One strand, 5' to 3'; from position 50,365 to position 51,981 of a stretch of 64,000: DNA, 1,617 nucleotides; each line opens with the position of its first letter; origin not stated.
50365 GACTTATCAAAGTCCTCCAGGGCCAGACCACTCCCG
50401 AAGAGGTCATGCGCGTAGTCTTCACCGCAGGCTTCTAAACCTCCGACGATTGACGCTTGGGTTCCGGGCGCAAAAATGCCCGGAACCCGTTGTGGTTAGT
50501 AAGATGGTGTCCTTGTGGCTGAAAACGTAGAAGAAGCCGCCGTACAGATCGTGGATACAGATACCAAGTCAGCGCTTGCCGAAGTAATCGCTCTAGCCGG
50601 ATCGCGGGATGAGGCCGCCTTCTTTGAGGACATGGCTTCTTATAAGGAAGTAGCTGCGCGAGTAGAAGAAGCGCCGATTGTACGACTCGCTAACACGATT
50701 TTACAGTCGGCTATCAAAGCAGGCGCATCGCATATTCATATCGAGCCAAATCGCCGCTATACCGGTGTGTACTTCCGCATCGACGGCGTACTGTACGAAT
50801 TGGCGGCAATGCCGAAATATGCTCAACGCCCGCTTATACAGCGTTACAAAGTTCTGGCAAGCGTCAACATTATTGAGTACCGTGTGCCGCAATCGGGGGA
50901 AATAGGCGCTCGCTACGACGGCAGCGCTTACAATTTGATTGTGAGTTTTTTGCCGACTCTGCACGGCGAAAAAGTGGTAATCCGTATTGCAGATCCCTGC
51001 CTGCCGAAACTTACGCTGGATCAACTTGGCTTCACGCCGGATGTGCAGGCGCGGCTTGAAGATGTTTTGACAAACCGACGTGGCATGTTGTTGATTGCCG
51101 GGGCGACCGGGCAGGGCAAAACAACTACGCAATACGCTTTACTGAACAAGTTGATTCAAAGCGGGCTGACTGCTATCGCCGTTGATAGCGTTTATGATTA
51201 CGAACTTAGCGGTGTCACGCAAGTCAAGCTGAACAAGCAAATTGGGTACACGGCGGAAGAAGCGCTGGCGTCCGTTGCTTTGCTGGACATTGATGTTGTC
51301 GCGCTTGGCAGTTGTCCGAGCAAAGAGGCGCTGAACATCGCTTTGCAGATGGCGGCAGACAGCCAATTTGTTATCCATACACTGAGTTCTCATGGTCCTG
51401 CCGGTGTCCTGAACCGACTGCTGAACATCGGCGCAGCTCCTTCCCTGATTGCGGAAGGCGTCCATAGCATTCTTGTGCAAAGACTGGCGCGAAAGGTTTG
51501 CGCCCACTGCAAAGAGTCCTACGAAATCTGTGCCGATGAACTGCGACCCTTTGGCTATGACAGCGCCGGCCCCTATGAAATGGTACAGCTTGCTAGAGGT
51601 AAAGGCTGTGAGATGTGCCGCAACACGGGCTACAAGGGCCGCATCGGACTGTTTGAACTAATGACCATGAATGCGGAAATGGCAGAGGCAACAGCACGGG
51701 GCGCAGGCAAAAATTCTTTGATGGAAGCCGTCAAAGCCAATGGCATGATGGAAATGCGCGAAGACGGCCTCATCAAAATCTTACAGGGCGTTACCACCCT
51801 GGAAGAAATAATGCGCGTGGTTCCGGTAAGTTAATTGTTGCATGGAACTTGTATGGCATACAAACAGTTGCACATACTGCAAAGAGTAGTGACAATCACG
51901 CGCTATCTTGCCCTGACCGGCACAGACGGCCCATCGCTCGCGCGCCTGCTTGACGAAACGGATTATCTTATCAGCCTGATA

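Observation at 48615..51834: Active PilB is followed by a catalytically dead, N-terminally truncated paralog that keeps its zinc-binding and P-loop scaffold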

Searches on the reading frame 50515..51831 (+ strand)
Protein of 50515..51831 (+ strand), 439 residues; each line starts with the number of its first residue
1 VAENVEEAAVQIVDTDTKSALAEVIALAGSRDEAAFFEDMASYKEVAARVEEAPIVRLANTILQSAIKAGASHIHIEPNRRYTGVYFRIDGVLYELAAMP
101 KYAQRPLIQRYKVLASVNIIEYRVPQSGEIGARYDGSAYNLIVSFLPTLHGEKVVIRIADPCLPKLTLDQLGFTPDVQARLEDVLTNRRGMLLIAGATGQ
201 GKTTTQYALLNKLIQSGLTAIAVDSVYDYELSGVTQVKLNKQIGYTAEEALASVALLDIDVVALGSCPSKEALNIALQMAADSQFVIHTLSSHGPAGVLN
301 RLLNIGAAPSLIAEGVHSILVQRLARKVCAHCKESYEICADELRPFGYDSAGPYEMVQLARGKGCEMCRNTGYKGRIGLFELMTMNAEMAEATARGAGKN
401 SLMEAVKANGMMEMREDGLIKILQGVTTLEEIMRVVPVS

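Call 4: search_protein_families(library=pfam, proteins=[window:50515-51831:+], max_evalue=0.01)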
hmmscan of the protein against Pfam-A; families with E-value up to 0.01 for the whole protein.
window:50515-51831:+ (439 aa): 4 families
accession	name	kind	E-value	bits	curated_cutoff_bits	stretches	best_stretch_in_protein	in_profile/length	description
PF00437.27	T2SSE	-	4.2e-80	269.6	24.9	1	51-434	4-370/370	Type II/IV secretion system protein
PF05872.18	HerA_C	-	5.4e-06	25.8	22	1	176-308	10-127/502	Helicase HerA-like C-terminal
PF20720.3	nSTAND3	-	1.8e-05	24.9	27.2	1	187-230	15-58/155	Novel STAND NTPase 3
PF01656.29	CbiA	-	0.009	16.4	25.4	0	194-233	4-43/125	CobQ/CobB/MinD/ParA nucleotide binding domain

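Call 5: find_homologous_proteins(query=window:50515-51831:+, max_evalue=1e-20)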
Query window:50515-51831:+ (439 aa): 7508 proteins with E <= 1e-20 among 8000 candidates; the best 120 are listed.
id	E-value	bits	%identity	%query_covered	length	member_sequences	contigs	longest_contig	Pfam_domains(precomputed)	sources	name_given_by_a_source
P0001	5.4e-282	953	100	100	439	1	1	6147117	PF00437.27,PF05872.19,PF20720.4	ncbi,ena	-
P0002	1.1e-139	484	55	99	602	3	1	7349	PF05157.21,PF00437.27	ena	-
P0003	1.3e-139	484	55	97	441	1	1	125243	PF00437.27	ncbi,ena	-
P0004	1.6e-139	484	57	97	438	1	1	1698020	PF00437.27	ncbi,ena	-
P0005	3.4e-138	479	54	99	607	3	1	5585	PF05157.21,PF00437.27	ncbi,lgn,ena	-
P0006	1.1e-136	474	54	99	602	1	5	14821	PF05157.21,PF00437.27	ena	-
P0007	3.3e-136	473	54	99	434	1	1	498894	PF00437.27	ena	-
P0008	8.1e-136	471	54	97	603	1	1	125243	PF05157.21,PF00437.27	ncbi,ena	-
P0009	1.3e-135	471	53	98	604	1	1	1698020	PF05157.21,PF00437.27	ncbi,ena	-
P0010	2.8e-135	470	55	97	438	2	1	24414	PF00437.27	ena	-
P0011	4.1e-135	469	53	98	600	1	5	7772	PF05157.21,PF00437.27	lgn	-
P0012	1.1e-134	468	53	97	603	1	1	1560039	PF05157.21,PF00437.27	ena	-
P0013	2.2e-134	467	52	98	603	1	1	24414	PF05157.21,PF00437.27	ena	-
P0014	3.8e-133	463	52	97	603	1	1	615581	PF05157.21,PF00437.27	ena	-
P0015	6.3e-132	459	52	99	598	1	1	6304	PF05157.21,PF00437.27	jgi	-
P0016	1.5e-130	454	52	97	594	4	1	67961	PF05157.21,PF00437.27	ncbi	-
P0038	4.6e-122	426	51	97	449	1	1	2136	PF00437.27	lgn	-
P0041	1.3e-121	425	48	97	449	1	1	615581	PF00437.27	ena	-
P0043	2.7e-121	424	48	96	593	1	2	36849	PF05157.21,PF00437.27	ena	-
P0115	5.8e-111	390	46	100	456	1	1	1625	PF00437.27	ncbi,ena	-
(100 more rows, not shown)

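Call 10: find_related_loci(query=A2, collection=genome_contigs, flank=10000)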
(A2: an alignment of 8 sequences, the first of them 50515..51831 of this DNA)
Query A2 (439 aa) in genome_contigs; peptide patterns used: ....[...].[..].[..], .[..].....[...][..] (x = any residue, [..] = any of these).
600 stretches matched a pattern (row limit reached: there are more); 599 encode a relative of the query (tblastn E <= 1e-3); the best 80 are kept; 80 distinct loci.
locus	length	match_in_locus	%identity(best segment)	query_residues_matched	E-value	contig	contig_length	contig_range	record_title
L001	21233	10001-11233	42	22-436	3e-102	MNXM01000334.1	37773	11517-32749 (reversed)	MAG: Armatimonadetes bacterium CG2_30_59_28 cg2_3.0_scaffold_516_c, whole genome shotgun sequence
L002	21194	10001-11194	40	38-436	2e-93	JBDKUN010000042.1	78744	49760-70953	MAG: Armatimonadota bacterium isolate 8_bin.138 c_000001122235, whole genome shotgun sequence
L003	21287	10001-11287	36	1-435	5e-88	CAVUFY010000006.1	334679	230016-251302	MAG: uncultured delta proteobacterium isolate MFD02416.bin.2.150 genome assembly, contig: contig_22816, whole genome sho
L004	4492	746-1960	38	26-436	5e-86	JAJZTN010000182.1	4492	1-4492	MAG: Actinomycetes bacterium isolate SKS3.bin76 NODE_33048_length_4492_cov_2.425659, whole genome shotgun sequence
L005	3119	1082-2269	39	38-436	1e-86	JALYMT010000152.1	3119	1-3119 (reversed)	MAG: Actinomycetota bacterium isolate ATA bin18 SD1493-95_k127_847978, whole genome shotgun sequence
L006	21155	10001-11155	38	51-435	3e-85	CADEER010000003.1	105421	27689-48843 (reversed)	uncultured bacterium isolate Bacteria sp. RBC016 genome assembly, contig: MAG016_3, whole genome shotgun sequence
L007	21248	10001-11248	36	16-435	2e-85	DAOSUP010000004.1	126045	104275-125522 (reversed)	MAG TPA_asm: Dictyoglomaceae bacterium isolate AMR_MDS_2186 NODE_93_length_126045_cov_86.327605, whole genome shotgun se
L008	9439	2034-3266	35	24-435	6e-85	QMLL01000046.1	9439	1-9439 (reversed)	MAG: Deltaproteobacteria bacterium isolate B119_G9 B119_Guay9_scaffold_09577, whole genome shotgun sequence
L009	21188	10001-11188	38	42-436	4e-85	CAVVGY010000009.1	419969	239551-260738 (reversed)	MAG: uncultured Thermoleophilia bacterium isolate MFD02979.bin.2.115 genome assembly, contig: contig_27585, whole genome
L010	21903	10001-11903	38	54-436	2e-84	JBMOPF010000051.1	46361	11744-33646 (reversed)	MAG: Bacillota bacterium isolate Betzabe_MAG121 MAG121_51, whole genome shotgun sequence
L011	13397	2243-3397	38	51-435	3e-84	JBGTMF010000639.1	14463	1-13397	MAG: Thermodesulfobacteriota bacterium isolate JTS-RE355 k141_7796338, whole genome shotgun sequence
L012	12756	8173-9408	37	19-436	8e-84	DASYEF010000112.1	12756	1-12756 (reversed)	MAG TPA_asm: Actinomycetes bacterium isolate SMAG_U4978 k141_4433280, whole genome shotgun sequence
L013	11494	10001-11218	37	30-435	6e-84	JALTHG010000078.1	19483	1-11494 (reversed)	MAG: Deltaproteobacteria bacterium isolate S016_metabat2_scaf2bin.043 S016_NODE_648_length_19483_cov_46.753771, whole ge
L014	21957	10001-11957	39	51-434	1e-83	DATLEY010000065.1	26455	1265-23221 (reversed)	MAG TPA_asm: Thermoanaerobaculia bacterium isolate SMAG_U14388 k141_838996, whole genome shotgun sequence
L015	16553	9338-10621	37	12-436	4e-83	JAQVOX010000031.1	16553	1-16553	MAG: Desulfotomaculaceae bacterium isolate STF1_190 NODE_9257_length_16553_cov_3.197187_Sandtown_F1, whole genome shotgu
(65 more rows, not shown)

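Call 11: find_encoding_contigs(protein=P0001, flank=10000, max_places=2)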
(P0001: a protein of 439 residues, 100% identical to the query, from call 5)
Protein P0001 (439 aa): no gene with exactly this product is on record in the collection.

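Call 12: find_encoding_contigs(protein=P0004, flank=10000, max_places=2)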
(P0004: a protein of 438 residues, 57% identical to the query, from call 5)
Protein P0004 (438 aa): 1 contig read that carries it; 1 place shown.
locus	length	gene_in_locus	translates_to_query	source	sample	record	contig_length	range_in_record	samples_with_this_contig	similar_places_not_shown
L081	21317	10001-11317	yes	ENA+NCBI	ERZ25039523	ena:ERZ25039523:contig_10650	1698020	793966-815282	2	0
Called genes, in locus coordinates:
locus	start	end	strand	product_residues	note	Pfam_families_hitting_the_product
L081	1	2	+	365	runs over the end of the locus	PF01385:OrfB_IS605, PF07282:Cas12f1-like_TNB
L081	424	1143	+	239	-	PF09414:RNA_ligase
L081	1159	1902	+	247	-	-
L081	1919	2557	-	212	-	PF01370:Epimerase, PF05368:NmrA, PF13460:NAD_binding_10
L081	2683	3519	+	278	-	PF07690:MFS_1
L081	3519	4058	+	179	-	PF07690:MFS_1 (weak)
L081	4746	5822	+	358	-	PF02618:YceG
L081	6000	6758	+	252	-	PF09419:PGP_phosphatase, PF00702:Hydrolase, PF13419:HAD_2 (faint), PF13242:Hydrolase_like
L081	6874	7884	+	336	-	PF08501:Shikimate_dh_N, PF02826:2-Hacid_dh_C (faint), PF01488:Shikimate_DH (weak), PF00106:adh_short (weak), PF03435:Sacchrp_dh_NADP (weak), PF18317:SDH_C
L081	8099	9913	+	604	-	PF05157:MshEN, PF00437:T2SSE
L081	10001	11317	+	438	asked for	PF00437:T2SSE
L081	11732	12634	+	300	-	PF01609:DDE_Tnp_1, PF13612:DDE_Tnp_1_3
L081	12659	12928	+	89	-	-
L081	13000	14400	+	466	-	PF00437:T2SSE, PF13401:AAA_22 (faint)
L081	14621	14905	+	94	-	-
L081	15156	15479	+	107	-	PF28597:T2SSF_N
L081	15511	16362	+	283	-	PF00482:T2SSF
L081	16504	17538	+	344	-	PF06750:A24_N_bact, PF01478:Peptidase_A24 (weak)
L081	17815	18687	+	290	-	PF07963:N_methyl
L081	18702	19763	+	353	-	PF07963:N_methyl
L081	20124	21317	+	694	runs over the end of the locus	PF07963:N_methyl (weak)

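Call 13: find_encoding_contigs(protein=P0003, flank=10000, max_places=2)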
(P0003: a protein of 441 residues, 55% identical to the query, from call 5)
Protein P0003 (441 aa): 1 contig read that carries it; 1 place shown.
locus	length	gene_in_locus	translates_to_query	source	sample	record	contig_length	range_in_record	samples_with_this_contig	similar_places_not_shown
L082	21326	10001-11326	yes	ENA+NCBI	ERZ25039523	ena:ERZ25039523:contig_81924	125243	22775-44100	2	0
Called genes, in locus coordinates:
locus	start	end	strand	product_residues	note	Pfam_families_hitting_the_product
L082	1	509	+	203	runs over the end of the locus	PF02779:Transket_pyr, PF22613:Transketolase_C_1, PF02780:Transketolase_C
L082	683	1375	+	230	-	PF14907:NTP_transf_5 (weak)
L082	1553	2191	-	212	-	PF01370:Epimerase, PF05368:NmrA, PF13460:NAD_binding_10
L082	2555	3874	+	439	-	PF06779:MFS_4 (faint), PF07690:MFS_1, PF03137:OATP (weak)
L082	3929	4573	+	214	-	PF03652:RuvX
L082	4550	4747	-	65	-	-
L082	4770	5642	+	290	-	PF02618:YceG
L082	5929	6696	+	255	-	PF09419:PGP_phosphatase, PF13419:HAD_2 (faint), PF00702:Hydrolase, PF13242:Hydrolase_like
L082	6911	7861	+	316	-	PF08501:Shikimate_dh_N, PF02826:2-Hacid_dh_C (weak), PF01488:Shikimate_DH, PF03435:Sacchrp_dh_NADP (weak), PF03807:F420_oxidored (faint), PF18317:SDH_C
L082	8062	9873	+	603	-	PF05157:MshEN, PF00437:T2SSE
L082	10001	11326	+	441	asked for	PF00437:T2SSE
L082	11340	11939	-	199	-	-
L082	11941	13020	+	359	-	PF00437:T2SSE, PF25199:nSTAND_NTPase5 (faint), PF13191:AAA_16 (faint), PF13401:AAA_22 (weak)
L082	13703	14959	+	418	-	PF28597:T2SSF_N, PF00482:T2SSF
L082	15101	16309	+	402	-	PF06750:A24_N_bact, PF01478:Peptidase_A24 (weak)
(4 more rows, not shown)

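Call 14: find_encoding_contigs(protein=P0007, flank=10000, max_places=2)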
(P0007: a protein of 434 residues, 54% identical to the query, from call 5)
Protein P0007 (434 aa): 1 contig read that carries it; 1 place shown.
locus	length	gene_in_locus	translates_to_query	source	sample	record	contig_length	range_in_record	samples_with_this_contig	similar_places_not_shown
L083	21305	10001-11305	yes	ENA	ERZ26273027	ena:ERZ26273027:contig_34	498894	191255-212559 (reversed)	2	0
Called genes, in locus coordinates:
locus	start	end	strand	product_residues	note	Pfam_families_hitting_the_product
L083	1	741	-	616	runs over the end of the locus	PF00456:Transketolase_N, PF13292:DXP_synthase_N, PF00676:E1_dh (weak), PF02775:TPP_enzyme_C (weak), PF02779:Transket_pyr, PF02780:Transketolase_C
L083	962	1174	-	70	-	-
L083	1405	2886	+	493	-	-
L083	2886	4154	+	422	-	PF07690:MFS_1, PF06779:MFS_4, PF07690:MFS_1 (weak)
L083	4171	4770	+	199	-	PF03652:RuvX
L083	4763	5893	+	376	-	PF02618:YceG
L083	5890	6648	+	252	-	PF09419:PGP_phosphatase, PF13419:HAD_2 (faint), PF00702:Hydrolase (weak), PF13242:Hydrolase_like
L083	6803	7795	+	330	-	PF08501:Shikimate_dh_N, PF01488:Shikimate_DH, PF03807:F420_oxidored (weak), PF03435:Sacchrp_dh_NADP (weak), PF18317:SDH_C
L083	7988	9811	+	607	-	PF05157:MshEN, PF00437:T2SSE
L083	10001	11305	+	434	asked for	PF00437:T2SSE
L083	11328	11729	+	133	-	-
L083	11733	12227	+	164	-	-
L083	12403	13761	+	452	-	PF00437:T2SSE, PF25199:nSTAND_NTPase5 (faint), PF13401:AAA_22 (weak)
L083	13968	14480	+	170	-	PF28597:T2SSF_N (weak), PF00482:T2SSF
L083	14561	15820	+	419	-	PF28597:T2SSF_N, PF00482:T2SSF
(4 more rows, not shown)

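Call 15: find_encoding_contigs(protein=P0010, flank=10000, max_places=2)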
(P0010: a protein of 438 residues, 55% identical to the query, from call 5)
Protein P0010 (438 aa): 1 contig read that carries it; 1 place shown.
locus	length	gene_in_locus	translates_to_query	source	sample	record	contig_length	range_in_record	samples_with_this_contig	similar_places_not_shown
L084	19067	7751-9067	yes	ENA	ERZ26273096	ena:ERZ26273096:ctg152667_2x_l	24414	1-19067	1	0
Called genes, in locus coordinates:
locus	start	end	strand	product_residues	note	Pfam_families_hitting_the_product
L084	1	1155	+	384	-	?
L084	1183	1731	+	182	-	PF03652:RuvX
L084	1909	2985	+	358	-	PF02618:YceG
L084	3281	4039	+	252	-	PF09419:PGP_phosphatase, PF00702:Hydrolase, PF13419:HAD_2 (faint), PF13242:Hydrolase_like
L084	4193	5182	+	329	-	PF08501:Shikimate_dh_N, PF02826:2-Hacid_dh_C (weak), PF01488:Shikimate_DH, PF18317:SDH_C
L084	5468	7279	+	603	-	PF05157:MshEN, PF00437:T2SSE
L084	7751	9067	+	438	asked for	PF00437:T2SSE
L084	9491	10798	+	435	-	PF00437:T2SSE, PF13401:AAA_22 (weak)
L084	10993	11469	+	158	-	PF28597:T2SSF_N (weak), PF00482:T2SSF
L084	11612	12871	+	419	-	PF28597:T2SSF_N, PF00482:T2SSF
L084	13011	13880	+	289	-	PF06750:A24_N_bact, PF01478:Peptidase_A24 (weak)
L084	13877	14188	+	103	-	-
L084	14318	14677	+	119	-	PF07963:N_methyl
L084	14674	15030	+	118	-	-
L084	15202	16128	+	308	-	PF07963:N_methyl (weak)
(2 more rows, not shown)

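Call 16: find_encoding_contigs(protein=P0041, flank=10000, max_places=2)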
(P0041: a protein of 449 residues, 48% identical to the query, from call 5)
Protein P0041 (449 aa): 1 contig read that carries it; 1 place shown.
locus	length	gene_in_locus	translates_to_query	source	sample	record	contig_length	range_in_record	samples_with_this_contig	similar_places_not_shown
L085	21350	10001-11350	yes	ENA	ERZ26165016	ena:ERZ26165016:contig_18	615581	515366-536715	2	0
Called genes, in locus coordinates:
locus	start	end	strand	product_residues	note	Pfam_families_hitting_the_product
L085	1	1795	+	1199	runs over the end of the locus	PF00271:Helicase_C, PF00580:UvrD-helicase, PF01443:Viral_helicase1 (faint), PF13245:AAA_19, PF13604:AAA_30 (weak), PF00580:UvrD-helicase, PF13361:UvrD_C, PF13538:UvrD_C_2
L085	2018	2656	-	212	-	PF01370:Epimerase, PF05368:NmrA, PF13460:NAD_binding_10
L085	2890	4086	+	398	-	PF07690:MFS_1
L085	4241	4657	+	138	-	PF03652:RuvX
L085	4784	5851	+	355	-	PF02618:YceG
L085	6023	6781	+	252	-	PF09419:PGP_phosphatase, PF00702:Hydrolase, PF13419:HAD_2 (faint), PF13242:Hydrolase_like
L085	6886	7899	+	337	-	PF08501:Shikimate_dh_N, PF01488:Shikimate_DH, PF00106:adh_short (faint), PF03435:Sacchrp_dh_NADP (weak), PF18317:SDH_C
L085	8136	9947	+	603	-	PF05157:MshEN, PF00437:T2SSE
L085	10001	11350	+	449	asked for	PF00437:T2SSE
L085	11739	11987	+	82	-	-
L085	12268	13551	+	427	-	-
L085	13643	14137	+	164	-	PF28597:T2SSF_N (weak), PF00482:T2SSF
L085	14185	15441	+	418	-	PF28597:T2SSF_N, PF00482:T2SSF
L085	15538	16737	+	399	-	PF06750:A24_N_bact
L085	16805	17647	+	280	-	PF07963:N_methyl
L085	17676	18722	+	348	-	PF07963:N_methyl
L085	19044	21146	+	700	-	PF07963:N_methyl (weak)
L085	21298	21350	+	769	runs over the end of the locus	PF07963:N_methyl (weak)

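Call 17: find_encoding_contigs(protein=P0115, flank=10000, max_places=2)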
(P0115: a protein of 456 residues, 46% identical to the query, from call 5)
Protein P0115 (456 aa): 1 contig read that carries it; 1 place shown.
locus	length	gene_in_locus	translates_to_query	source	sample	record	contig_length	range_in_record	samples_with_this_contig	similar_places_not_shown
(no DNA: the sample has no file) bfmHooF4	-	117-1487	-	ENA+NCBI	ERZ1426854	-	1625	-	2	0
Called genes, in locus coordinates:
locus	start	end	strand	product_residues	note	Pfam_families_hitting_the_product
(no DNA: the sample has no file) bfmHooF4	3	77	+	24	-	?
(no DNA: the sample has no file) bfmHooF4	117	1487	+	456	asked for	PF00437:T2SSE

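Call 18: find_encoding_contigs(protein=P0038, flank=10000, max_places=2)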
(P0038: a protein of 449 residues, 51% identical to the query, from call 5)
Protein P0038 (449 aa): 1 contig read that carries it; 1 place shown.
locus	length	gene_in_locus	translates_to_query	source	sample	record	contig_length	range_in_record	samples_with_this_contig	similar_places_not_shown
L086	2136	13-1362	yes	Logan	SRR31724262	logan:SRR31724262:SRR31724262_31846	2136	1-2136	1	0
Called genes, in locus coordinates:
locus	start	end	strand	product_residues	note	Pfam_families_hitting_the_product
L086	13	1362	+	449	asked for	PF00437:T2SSE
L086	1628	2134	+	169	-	?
